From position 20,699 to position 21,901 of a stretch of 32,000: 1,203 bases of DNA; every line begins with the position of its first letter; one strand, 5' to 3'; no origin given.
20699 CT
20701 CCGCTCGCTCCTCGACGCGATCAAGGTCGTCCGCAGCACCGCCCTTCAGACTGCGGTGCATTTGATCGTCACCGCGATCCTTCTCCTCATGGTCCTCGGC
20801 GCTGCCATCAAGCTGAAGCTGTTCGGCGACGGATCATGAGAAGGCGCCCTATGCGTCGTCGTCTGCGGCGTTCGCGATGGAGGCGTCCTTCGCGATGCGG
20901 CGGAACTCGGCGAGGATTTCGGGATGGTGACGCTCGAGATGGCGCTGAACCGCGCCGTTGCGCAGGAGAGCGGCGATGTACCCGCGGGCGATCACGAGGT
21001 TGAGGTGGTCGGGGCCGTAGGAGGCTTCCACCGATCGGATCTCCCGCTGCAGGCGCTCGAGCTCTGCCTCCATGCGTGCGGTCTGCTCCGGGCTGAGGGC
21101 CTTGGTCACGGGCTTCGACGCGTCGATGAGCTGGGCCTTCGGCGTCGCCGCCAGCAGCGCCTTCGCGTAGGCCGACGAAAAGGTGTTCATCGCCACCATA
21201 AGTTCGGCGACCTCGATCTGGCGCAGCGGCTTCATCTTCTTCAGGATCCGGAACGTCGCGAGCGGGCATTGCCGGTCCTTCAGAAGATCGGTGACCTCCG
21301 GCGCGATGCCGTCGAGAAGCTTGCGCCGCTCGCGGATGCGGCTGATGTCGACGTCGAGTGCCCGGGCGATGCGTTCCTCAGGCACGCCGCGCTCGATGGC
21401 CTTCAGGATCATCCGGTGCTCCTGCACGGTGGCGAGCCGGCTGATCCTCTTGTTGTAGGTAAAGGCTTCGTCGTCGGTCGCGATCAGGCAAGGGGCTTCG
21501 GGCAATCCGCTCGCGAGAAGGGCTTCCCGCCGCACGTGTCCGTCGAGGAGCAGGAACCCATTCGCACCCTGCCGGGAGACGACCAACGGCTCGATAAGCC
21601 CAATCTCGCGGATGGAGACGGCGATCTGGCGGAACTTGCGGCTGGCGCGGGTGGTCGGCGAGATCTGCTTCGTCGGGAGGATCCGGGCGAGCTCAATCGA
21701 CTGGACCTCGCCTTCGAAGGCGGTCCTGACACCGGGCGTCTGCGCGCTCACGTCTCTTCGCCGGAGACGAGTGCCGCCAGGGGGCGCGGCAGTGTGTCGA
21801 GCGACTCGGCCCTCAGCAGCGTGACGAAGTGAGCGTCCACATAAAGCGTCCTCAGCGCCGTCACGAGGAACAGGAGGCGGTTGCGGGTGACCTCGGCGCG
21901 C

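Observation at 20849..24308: Inverted, translationally coupled operon: large serine recombinase plus two ParB/RepB-like paralogues inside the prophage late region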

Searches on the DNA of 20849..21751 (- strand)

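Call 60: search_dna_similar(query=L001:1000-9500:+, collection=plasmids, mode=near, max_rows=40, rows=spread)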
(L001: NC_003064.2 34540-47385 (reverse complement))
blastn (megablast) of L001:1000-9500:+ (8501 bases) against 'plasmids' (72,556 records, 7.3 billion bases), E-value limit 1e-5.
Records with a match: 136; places in all: 170; records where one place covers at least 80% of the query: 10.
Best place of each record, by identity: >=99% 10; 95-99% 31; 90-95% 25; 80-90% 59; 60-80% 11.
By first word of the organism name: Agrobacterium 82; Rhizobium 31; Neorhizobium 4; Bradyrhizobium 4; Afipia 2; Pseudorhizobium 2; Aminobacter 2; Brucella 2; Mesorhizobium 2; Ancylobacter 1; and 4 more.
By predicted mobility (MOB-suite, as given by PLSDB): conjugative 94; non-mobilizable 34; mobilizable 8.
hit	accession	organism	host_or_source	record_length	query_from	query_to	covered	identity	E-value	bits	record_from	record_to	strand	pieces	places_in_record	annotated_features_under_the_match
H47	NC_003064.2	Agrobacterium fabrum str. C58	-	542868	1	8501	100%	100.0%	0e+0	15699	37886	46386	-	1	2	recombinase family protein | Fic family protein | nucleotidyl transferase AbiEii/AbiGii toxin family protein | plasmid partitioning protein RepB C-terminal domain-containing protein (x2) | DUF6088 family protein | and 1 other names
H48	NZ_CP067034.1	Agrobacterium fabrum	-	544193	1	8501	100%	100.0%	0e+0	15699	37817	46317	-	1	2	recombinase family protein | Fic family protein | nucleotidyl transferase AbiEii/AbiGii toxin family protein | plasmid partitioning protein RepB C-terminal domain-containing protein (x2) | DUF6088 family protein | and 1 other names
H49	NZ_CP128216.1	Agrobacterium fabrum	whole organism,plant root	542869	1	8501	100%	100.0%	0e+0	15699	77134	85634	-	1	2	recombinase family protein | Fic family protein | nucleotidyl transferase AbiEii/AbiGii toxin family protein | plasmid partitioning protein RepB C-terminal domain-containing protein (x2) | DUF6088 family protein | and 1 other names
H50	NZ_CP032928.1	Agrobacterium tumefaciens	Rubus sp.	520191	2045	5948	46%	96.9%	0e+0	6545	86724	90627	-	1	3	recombinase family protein | plasmid partitioning protein RepB C-terminal domain-containing protein (x2) | hypothetical protein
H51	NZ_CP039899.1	Agrobacterium tumefaciens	-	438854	1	2068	24%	91.4%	0e+0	2832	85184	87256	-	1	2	nucleotidyl transferase AbiEii/AbiGii toxin family protein | DUF6088 family protein | hypothetical protein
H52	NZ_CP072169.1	Agrobacterium larrymoorei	Ficus benjamina,cell culture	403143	1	2044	24%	92.0%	0e+0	2874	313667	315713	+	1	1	nucleotidyl transferase AbiEii/AbiGii toxin family protein | DUF6088 family protein | hypothetical protein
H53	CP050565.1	Rhizobium leguminosarum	Lathyrus sativus,cell culture,root ...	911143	90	1990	22%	82.5%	0e+0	1655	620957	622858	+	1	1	nucleotidyl transferase AbiEii/AbiGii toxin family protein | hypothetical protein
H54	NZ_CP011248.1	Agrobacterium tumefaciens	Achillea ptarmica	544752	89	1990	22%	82.4%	0e+0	1646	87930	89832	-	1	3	nucleotidyl transferase AbiEii/AbiGii toxin family protein | DUF6088 family protein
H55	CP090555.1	Neorhizobium galegae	Galega,Cell culture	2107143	79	1957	22%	82.5%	0e+0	1635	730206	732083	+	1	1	none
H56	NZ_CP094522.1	Bradyrhizobium sp. ISRA437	Arachis hypogaea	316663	88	1970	22%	73.7%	0e+0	688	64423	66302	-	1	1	DUF6088 family protein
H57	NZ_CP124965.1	Agrobacterium tumefaciens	lilac,cell culture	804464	5942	7276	16%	95.7%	0e+0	2145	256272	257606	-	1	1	Fic family protein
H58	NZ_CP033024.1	Agrobacterium fabrum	Prunus sp.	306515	5942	7271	16%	95.0%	0e+0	2091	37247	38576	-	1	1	Fic family protein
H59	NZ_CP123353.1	Agrobacterium pusense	laboratory contaminant from a culture ...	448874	5943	7271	16%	92.5%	0e+0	1901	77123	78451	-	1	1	Fic family protein | nucleotidyl transferase AbiEii/AbiGii toxin family protein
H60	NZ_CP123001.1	Neorhizobium petrolearium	single cell,petroleum contaminated soil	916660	5940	7272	16%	90.9%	0e+0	1788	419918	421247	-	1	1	Fic family protein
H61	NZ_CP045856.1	Agrobacterium sp. MA01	cell culture,Microcystis culture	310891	5933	7263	16%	87.9%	0e+0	1567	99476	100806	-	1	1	Fic family protein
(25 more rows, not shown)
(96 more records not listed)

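Call 62: get_annotated_region(hit=H59, flank=4000)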
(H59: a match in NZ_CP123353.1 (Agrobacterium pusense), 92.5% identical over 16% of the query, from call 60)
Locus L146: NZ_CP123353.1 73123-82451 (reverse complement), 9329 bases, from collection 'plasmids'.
description: Agrobacterium pusense strain GV2 plasmid unnamed, complete sequence
organism: Agrobacterium pusense (NCBI taxid 648995)
taxonomy: Bacteria; Pseudomonadota; Alphaproteobacteria; Hyphomicrobiales; Rhizobiaceae; Agrobacterium; Agrobacterium pusense
host: -; source: laboratory contaminant from a culture of Gloeobacter violaceus; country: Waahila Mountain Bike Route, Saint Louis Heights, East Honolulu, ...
typing (MOB-suite, as given by PLSDB): non-mobilizable; mating-pair formation MPF_T
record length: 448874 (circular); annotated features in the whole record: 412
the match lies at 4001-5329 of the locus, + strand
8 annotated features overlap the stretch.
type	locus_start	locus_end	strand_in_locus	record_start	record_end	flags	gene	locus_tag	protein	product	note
CDS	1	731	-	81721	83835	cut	-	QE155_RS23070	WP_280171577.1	family 10 glycosylhydrolase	-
CDS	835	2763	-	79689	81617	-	-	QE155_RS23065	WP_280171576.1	ABC transporter substrate-binding protein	-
CDS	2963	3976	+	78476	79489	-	-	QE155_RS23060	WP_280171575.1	LacI family DNA-binding transcriptional regulator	GO:0006351 - DNA-templated transcription [Evidence IEA]; GO:0045892 - negative regulation of DNA-templated ...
CDS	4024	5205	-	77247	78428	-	-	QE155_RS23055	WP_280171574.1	Fic family protein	-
CDS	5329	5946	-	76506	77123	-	-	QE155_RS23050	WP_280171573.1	nucleotidyl transferase AbiEii/AbiGii toxin family protein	-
CDS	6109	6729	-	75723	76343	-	-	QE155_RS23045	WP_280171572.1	AbiEi antitoxin N-terminal domain-containing protein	-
CDS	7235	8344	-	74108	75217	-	-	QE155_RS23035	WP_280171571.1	histidinol-phosphate transaminase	-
CDS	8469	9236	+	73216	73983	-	-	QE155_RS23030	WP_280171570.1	glucose 1-dehydrogenase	-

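Call 63: get_annotated_region(hit=H51, flank=4000)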
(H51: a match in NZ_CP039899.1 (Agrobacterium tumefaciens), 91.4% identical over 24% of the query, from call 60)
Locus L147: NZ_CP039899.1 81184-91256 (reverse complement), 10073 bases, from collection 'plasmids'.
description: Agrobacterium tumefaciens strain CFBP5877 plasmid pAtCFBP5877a, complete sequence
organism: Agrobacterium tumefaciens (NCBI taxid 358)
taxonomy: Bacteria; Pseudomonadota; Alphaproteobacteria; Hyphomicrobiales; Rhizobiaceae; Agrobacterium; Agrobacterium tumefaciens
host: -; source: -; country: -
typing (MOB-suite, as given by PLSDB): conjugative; relaxase MOBQ; mating-pair formation MPF_T
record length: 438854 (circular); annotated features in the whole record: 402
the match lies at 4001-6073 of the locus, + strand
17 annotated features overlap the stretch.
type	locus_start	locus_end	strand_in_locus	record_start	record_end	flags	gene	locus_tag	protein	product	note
CDS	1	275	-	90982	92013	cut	ligD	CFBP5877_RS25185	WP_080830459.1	non-homologous end-joining DNA ligase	GO:0006310 - DNA recombination [Evidence IEA]; GO:0006281 - DNA repair [Evidence IEA]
CDS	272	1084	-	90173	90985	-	-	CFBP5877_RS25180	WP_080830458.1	Ku protein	GO:0006303 - double-strand break repair via nonhomologous end joining [Evidence IEA]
CDS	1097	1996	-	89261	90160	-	-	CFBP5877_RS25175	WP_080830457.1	Ku protein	GO:0006303 - double-strand break repair via nonhomologous end joining [Evidence IEA]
CDS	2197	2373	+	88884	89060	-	-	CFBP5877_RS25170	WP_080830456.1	hypothetical protein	-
CDS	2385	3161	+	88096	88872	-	xth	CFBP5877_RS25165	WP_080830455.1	exodeoxyribonuclease III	GO:0006281 - DNA repair [Evidence IEA]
CDS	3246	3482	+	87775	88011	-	-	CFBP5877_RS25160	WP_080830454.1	hypothetical protein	-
CDS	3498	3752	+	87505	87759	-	-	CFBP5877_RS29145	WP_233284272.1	hypothetical protein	-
CDS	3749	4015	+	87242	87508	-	-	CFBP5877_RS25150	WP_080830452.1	hypothetical protein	-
CDS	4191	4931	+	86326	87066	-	-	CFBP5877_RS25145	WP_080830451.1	DUF6088 family protein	-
CDS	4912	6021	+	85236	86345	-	-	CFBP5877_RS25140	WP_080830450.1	nucleotidyl transferase AbiEii/AbiGii toxin family protein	-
CDS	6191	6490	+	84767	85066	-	-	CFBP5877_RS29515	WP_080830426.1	hypothetical protein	-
CDS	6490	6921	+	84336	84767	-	-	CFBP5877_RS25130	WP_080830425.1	type II toxin-antitoxin system VapC family toxin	-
CDS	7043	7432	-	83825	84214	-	-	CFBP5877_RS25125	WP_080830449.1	RidA family protein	-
CDS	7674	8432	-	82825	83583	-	-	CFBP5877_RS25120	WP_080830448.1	alpha/beta hydrolase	-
CDS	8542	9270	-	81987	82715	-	-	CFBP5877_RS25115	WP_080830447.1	L,D-transpeptidase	GO:0018104 - peptidoglycan-protein cross-linking [Evidence IEA]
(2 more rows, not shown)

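Call 64: get_annotated_region(hit=H50, flank=4000)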
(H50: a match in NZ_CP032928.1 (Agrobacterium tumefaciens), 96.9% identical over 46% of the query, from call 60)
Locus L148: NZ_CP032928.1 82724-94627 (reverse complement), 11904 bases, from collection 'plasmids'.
description: Agrobacterium tumefaciens strain 1D1460 plasmid pAt1D1460, complete sequence
organism: Agrobacterium tumefaciens (NCBI taxid 358)
taxonomy: Bacteria; Pseudomonadota; Alphaproteobacteria; Hyphomicrobiales; Rhizobiaceae; Agrobacterium; Agrobacterium tumefaciens
host: -; source: Rubus sp.; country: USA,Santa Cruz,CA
typing (MOB-suite, as given by PLSDB): non-mobilizable; mating-pair formation MPF_T
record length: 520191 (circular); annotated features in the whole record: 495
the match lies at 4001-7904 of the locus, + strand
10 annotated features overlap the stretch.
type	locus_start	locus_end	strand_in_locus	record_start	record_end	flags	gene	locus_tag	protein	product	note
CDS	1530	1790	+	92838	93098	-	-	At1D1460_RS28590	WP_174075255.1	hypothetical protein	-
CDS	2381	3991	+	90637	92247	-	-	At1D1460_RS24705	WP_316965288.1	Fic family protein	-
CDS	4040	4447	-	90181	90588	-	-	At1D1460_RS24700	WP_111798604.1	hypothetical protein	-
CDS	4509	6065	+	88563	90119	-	-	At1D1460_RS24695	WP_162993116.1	recombinase family protein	-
CDS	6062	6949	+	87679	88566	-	-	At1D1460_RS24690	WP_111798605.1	plasmid partitioning protein RepB C-terminal domain-containing protein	-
CDS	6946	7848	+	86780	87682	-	-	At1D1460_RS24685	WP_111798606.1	plasmid partitioning protein RepB C-terminal domain-containing protein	-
CDS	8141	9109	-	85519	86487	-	-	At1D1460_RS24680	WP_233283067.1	sugar-binding domain-containing protein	-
CDS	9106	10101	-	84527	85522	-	-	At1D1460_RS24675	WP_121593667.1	hypothetical protein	-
CDS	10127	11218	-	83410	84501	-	ugpC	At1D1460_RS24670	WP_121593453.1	sn-glycerol-3-phosphate ABC transporter ATP-binding protein UgpC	-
CDS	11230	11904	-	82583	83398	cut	-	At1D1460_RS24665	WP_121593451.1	carbohydrate ABC transporter permease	GO:0008643 - carbohydrate transport [Evidence IEA]; GO:0055085 - transmembrane transport [Evidence IEA]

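Call 88: search_rna_families(source=L055, start=10880, end=11160, threshold=evalue, max_evalue=10)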
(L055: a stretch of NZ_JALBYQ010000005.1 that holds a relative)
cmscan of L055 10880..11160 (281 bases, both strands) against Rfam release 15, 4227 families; matches with E-value up to 10: 0.
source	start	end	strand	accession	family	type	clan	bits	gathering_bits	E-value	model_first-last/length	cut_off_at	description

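Call 89: build_rna_model(alignment_id=A4, structure=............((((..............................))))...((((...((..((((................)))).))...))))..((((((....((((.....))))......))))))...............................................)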
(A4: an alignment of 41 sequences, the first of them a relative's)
Model R1 built from alignment A4 (41 sequences, 182 columns); structure: as given.
model positions 143; base pairs 24; branch points 2; effective number of sequences 1.86; information 0.59 bits per position. Calibrated on 0.2 Mb of random sequence (short: E-values are rough).
structure used (alignment columns):
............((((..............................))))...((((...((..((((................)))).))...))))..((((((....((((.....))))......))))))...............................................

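Call 90: search_with_rna_model(model_id=R1, sources=[window, L141, L142, L143, L144, L001, L002, L018, L043, L053, L054, L059, L063, L066, L082, L148, L149, L150, L084, L085], max_evalue=1, filters=default)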
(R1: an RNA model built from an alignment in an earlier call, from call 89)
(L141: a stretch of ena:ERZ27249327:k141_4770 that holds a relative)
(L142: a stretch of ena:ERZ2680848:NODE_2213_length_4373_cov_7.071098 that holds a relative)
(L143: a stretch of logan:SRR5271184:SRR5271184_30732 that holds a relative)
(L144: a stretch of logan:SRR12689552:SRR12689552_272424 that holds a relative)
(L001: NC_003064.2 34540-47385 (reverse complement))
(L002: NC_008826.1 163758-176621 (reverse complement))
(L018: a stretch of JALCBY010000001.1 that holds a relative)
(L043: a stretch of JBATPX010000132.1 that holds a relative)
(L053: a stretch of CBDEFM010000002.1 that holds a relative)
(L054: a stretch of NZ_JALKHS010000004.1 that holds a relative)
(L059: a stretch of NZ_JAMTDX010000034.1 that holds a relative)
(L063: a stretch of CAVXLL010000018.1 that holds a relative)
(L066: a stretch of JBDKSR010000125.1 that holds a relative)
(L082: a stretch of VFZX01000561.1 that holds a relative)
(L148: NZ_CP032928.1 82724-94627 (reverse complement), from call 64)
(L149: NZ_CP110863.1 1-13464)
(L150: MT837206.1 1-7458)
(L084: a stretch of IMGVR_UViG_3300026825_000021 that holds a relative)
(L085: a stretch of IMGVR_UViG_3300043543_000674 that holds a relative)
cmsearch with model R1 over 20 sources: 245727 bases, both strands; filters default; matches with E-value up to 1: 6.
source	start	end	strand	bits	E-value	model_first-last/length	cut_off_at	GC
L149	9159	9284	+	11.1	0.11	1-143/143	no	0.68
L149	10812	10850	+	9.5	0.38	36-72/143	no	0.67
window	17609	17637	-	8.7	0.67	40-68/143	no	0.66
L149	5683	5802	-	8.7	0.7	1-143/143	no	0.67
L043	6587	6735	+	8.5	0.78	1-143/143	no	0.68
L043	13079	13235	+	8.5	0.84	1-143/143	no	0.62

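Call 95: search_dna_similar(query=L151:2900-7200:+, collection=plasmids, mode=near, max_rows=40)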
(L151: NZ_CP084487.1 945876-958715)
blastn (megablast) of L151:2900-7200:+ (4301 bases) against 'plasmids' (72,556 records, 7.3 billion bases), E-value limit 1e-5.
Records with a match: 7; places in all: 7; records where one place covers at least 80% of the query: 1.
Best place of each record, by identity: >=99% 1; 80-90% 6.
By first word of the organism name: Ensifer 6; Sinorhizobium 1.
By predicted mobility (MOB-suite, as given by PLSDB): non-mobilizable 5; conjugative 2.
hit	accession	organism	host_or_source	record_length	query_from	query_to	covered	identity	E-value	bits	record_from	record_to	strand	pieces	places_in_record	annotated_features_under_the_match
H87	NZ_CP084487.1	Ensifer adhaerens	cellculture,soil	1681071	1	4301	100%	100.0%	0e+0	7943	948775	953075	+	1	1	none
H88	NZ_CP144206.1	Sinorhizobium chiapasense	mixed culture,rhizosphere soil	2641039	4035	4301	6%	87.4%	3e-79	305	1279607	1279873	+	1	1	none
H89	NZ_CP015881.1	Ensifer adhaerens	silty clay loam soil (pH 6.1)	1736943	4034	4301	6%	85.5%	2e-71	279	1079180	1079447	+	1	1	none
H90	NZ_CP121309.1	Ensifer adhaerens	bacterial colony,soil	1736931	4034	4301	6%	85.5%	2e-71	279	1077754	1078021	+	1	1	none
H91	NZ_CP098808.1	Ensifer adhaerens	whole organism,soil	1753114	4034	4301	6%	85.1%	8e-70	274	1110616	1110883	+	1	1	none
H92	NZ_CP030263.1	Ensifer adhaerens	Zea mays,whole organism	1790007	4034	4301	6%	85.1%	8e-70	274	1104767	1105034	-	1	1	none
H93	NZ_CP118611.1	Ensifer adhaerens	Pure isolate,Rhizosphere of Cyperus ...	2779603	4033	4301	6%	83.8%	1e-63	254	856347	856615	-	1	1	none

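Call 97: search_dna_similar(query=L151:1-3600:+, collection=plasmids, mode=near, max_rows=15)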
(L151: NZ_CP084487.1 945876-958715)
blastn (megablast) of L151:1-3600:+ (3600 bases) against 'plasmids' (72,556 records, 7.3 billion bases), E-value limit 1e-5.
Records with a match: 33; places in all: 45; records where one place covers at least 80% of the query: 1.
Best place of each record, by identity: >=99% 1; 90-95% 14; 80-90% 16; 60-80% 2.
By first word of the organism name: Ensifer 16; Sinorhizobium 14; Rhizobium 2; Skermanella 1.
By predicted mobility (MOB-suite, as given by PLSDB): conjugative 18; non-mobilizable 15.
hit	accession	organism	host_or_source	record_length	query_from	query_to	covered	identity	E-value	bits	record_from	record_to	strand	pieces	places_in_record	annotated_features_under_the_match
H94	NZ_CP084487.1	Ensifer adhaerens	cellculture,soil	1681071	1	3600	100%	100.0%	0e+0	6649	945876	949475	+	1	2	none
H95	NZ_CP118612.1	Ensifer adhaerens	Pure isolate,Rhizosphere of Cyperus ...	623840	780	2451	33%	86.3%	0e+0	1298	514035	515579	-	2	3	LysR family transcriptional regulator | cold-shock protein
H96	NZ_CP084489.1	Ensifer adhaerens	cellculture,soil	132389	4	1124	31%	82.6%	0e+0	983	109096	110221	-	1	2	zincin-like metallopeptidase domain-containing protein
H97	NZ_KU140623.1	Sinorhizobium sp. M14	microbial mats from Zloty Stok gold mine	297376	4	1097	30%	79.2%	0e+0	745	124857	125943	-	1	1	zincin-like metallopeptidase domain-containing protein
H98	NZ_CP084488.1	Ensifer adhaerens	cellculture,soil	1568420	1549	2451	25%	88.5%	0e+0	1094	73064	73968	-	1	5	none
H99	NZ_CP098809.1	Ensifer adhaerens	whole organism,soil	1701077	1561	2453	25%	87.2%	0e+0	1018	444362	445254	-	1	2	none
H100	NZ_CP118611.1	Ensifer adhaerens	Pure isolate,Rhizosphere of Cyperus ...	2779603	1568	2451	25%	87.8%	0e+0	1035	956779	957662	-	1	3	none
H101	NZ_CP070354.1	Ensifer sp. PDNC004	cell culture,Plastic debris in ...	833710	1559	2451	25%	86.1%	0e+0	963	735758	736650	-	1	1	LysR family transcriptional regulator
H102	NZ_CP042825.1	Rhizobium sp. WL3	Wheat,phyllosphere swab,leaves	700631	1559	2463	25%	74.9%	1e-107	399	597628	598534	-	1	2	LysR family transcriptional regulator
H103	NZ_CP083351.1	Ensifer adhaerens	cell culture,The sample was isolated ...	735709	643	1097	13%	85.5%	3e-128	468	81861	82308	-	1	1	none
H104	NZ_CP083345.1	Ensifer adhaerens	cell culture,soil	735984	643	1097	13%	85.5%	3e-128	468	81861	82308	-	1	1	none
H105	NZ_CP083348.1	Ensifer adhaerens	cell culture,soil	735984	643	1097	13%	85.5%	3e-128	468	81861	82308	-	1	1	none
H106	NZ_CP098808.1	Ensifer adhaerens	whole organism,soil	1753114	2051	2453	11%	82.7%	6e-95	357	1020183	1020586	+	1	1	none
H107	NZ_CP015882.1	Ensifer adhaerens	silty clay loam soil (pH 6.1)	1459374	1808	2172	10%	89.3%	2e-125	459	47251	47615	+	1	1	none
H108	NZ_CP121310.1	Ensifer adhaerens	bacterial colony,soil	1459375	1808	2172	10%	89.3%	2e-125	459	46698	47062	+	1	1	none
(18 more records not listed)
